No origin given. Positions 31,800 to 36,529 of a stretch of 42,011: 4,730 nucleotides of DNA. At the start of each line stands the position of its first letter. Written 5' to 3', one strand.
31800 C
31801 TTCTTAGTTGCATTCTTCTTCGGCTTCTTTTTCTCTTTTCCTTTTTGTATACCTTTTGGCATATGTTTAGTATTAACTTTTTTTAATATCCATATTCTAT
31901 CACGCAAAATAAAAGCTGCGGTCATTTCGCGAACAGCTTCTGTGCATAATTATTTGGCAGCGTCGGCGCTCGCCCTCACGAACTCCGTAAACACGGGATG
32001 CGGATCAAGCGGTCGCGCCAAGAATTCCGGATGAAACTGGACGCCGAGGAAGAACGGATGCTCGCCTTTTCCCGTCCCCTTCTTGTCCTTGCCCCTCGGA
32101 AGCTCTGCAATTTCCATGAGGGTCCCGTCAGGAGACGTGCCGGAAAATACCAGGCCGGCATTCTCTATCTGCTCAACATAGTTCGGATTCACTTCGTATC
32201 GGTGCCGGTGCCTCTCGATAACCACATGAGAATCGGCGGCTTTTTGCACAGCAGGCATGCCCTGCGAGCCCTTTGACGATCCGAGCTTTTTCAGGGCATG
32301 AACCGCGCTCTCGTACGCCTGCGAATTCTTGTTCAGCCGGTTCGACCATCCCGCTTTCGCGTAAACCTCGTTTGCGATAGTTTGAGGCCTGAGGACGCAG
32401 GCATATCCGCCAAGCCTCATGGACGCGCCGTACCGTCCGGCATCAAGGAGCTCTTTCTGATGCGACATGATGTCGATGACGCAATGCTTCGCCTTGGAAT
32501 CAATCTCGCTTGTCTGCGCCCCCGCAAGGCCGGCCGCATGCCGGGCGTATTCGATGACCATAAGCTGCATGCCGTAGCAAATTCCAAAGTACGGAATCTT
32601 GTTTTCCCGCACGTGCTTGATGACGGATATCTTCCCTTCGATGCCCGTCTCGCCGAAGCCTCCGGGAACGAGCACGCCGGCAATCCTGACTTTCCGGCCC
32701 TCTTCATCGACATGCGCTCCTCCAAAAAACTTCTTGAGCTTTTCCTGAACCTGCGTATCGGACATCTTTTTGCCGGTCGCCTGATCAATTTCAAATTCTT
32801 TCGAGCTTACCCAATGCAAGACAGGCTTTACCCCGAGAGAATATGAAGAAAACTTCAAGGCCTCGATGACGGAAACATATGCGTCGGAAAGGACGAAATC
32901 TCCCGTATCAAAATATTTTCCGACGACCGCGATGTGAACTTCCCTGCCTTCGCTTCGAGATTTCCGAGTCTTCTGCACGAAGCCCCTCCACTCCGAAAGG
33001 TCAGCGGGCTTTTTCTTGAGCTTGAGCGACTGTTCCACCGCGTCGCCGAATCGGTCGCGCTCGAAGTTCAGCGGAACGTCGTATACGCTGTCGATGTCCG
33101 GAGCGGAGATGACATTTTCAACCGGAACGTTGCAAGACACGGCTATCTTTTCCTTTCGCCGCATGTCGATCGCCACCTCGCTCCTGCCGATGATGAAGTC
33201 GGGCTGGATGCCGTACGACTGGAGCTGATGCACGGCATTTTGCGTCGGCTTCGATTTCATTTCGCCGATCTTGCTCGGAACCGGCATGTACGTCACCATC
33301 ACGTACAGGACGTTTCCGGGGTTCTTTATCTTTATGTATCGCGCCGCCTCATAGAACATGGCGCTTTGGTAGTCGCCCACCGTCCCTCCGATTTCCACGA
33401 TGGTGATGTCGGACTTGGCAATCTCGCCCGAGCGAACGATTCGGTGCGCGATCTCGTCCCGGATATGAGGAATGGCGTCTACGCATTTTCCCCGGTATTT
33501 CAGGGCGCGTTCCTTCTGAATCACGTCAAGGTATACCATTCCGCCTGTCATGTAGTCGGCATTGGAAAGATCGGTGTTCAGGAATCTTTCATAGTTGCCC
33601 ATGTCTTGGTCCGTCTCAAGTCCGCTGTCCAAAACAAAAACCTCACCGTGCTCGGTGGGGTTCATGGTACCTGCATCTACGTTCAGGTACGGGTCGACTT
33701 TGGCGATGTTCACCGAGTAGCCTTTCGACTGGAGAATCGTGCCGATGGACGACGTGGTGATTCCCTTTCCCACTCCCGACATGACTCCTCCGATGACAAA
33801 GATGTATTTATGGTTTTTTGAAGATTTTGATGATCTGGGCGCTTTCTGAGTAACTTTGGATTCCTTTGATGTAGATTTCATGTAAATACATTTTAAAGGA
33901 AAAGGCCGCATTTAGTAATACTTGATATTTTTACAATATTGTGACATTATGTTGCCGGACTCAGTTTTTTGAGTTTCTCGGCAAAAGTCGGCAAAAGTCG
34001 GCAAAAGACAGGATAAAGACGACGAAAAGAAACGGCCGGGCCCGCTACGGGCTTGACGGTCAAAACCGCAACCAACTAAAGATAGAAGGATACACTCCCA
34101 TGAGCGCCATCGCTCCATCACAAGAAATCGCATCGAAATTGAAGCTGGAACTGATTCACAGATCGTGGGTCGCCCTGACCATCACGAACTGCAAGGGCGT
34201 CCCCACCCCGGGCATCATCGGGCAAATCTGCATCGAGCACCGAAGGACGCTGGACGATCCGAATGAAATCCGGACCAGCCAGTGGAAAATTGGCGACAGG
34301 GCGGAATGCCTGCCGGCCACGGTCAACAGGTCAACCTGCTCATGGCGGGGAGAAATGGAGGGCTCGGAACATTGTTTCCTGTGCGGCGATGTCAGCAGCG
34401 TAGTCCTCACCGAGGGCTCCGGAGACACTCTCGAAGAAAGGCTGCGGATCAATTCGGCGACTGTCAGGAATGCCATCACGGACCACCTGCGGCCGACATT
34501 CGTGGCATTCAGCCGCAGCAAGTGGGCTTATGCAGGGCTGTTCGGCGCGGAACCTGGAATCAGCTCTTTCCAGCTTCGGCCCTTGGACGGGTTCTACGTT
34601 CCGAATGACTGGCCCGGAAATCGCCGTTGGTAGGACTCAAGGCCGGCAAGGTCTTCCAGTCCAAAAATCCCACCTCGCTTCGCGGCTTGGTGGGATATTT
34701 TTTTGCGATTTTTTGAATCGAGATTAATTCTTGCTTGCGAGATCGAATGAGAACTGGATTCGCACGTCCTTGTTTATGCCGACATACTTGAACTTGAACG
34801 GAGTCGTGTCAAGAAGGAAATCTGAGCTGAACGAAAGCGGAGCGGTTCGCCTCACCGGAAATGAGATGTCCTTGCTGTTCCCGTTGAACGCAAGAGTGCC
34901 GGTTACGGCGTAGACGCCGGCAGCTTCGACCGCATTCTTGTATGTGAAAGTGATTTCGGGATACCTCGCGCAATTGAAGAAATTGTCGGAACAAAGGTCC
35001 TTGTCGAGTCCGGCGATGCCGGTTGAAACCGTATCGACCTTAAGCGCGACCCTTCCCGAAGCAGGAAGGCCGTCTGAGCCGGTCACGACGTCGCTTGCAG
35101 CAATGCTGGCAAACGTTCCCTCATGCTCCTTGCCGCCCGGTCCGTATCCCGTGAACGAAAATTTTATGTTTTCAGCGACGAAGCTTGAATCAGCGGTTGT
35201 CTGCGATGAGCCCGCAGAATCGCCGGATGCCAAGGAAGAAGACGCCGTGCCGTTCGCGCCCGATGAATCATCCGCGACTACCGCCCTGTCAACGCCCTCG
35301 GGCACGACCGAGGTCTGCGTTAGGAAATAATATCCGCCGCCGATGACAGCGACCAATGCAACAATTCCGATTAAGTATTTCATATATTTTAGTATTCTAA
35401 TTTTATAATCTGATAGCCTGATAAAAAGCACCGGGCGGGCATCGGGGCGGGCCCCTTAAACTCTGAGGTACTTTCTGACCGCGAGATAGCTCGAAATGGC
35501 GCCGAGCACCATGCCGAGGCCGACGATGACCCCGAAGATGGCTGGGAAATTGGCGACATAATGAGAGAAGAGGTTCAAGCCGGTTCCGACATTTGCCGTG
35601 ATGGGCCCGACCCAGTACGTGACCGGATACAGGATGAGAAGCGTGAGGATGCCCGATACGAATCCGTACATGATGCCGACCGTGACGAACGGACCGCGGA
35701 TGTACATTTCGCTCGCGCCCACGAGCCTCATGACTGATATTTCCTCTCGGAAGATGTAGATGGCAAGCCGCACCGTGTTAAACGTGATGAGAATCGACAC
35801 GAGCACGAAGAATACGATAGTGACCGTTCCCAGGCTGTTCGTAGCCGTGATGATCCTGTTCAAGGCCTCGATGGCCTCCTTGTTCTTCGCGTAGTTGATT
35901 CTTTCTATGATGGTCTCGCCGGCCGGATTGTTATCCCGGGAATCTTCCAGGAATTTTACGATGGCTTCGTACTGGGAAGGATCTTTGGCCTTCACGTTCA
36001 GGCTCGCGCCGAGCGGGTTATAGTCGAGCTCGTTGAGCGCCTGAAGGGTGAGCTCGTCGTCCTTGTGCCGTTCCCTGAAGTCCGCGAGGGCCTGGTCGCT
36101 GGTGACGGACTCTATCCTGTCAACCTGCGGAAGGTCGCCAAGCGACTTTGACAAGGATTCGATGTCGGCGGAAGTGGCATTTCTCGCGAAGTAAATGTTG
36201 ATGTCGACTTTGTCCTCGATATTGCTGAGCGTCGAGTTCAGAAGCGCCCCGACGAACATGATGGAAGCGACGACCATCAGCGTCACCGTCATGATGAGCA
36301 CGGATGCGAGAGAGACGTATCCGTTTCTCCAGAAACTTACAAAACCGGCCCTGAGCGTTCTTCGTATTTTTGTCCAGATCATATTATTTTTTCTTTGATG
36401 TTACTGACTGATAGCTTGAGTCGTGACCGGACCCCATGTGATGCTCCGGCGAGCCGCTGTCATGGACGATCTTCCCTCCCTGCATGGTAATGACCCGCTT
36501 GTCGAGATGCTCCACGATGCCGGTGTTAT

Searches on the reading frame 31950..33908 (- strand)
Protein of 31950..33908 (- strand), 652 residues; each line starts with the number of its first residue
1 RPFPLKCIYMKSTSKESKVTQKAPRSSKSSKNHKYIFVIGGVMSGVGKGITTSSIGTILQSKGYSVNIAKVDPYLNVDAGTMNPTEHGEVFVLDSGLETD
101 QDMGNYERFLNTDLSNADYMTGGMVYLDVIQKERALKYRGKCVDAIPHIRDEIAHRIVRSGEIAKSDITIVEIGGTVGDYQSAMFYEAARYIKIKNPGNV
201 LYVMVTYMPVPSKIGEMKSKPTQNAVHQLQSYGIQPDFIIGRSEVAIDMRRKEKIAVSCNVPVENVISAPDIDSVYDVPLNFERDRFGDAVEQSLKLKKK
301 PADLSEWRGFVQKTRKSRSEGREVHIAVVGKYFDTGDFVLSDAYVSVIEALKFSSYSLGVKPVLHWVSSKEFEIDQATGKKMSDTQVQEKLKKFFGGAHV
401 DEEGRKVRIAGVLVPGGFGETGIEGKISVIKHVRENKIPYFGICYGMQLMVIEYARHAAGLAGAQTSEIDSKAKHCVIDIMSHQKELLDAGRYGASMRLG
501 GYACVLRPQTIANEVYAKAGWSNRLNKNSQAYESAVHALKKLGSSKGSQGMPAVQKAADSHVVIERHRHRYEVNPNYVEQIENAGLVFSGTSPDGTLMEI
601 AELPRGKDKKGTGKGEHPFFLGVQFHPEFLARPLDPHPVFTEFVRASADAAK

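Call 74: search_protein_families(library=pfam, proteins=[window:31950-33908:-], max_evalue=0.00001)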
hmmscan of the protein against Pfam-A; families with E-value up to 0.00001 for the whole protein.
window:31950-33908:- (652 aa): 2 families
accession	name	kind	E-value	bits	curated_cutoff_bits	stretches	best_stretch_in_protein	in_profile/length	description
PF06418.20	CTP_synth_N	-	9.6e-102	340.3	26.1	1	34-297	1-265/265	CTP synthase N-terminus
PF00117.34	GATase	-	1e-29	104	22.8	1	340-645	2-189/190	Glutamine amidotransferase class-I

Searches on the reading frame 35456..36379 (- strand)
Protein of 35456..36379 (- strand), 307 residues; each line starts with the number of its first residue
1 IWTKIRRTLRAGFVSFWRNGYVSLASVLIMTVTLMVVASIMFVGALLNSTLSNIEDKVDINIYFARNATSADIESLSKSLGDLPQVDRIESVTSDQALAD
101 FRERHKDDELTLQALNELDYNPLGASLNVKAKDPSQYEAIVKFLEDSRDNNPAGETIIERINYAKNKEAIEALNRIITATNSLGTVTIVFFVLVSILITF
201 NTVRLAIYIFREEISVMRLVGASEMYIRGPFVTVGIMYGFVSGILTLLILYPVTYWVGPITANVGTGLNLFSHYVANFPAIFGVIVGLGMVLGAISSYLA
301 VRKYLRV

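Call 74: search_protein_families(library=pfam, proteins=[window:35456-36379:-], max_evalue=0.00001)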
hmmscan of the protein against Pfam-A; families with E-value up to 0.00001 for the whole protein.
window:35456-36379:- (307 aa): 2 families
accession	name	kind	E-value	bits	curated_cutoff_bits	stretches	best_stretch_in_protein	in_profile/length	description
PF18075.7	FtsX_ECD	-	4.1e-16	59.8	23.5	1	58-146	1-89/96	FtsX extracellular domain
PF02687.27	FtsX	-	4.8e-10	40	25.5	1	187-305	3-116/120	FtsX-like permease C-terminal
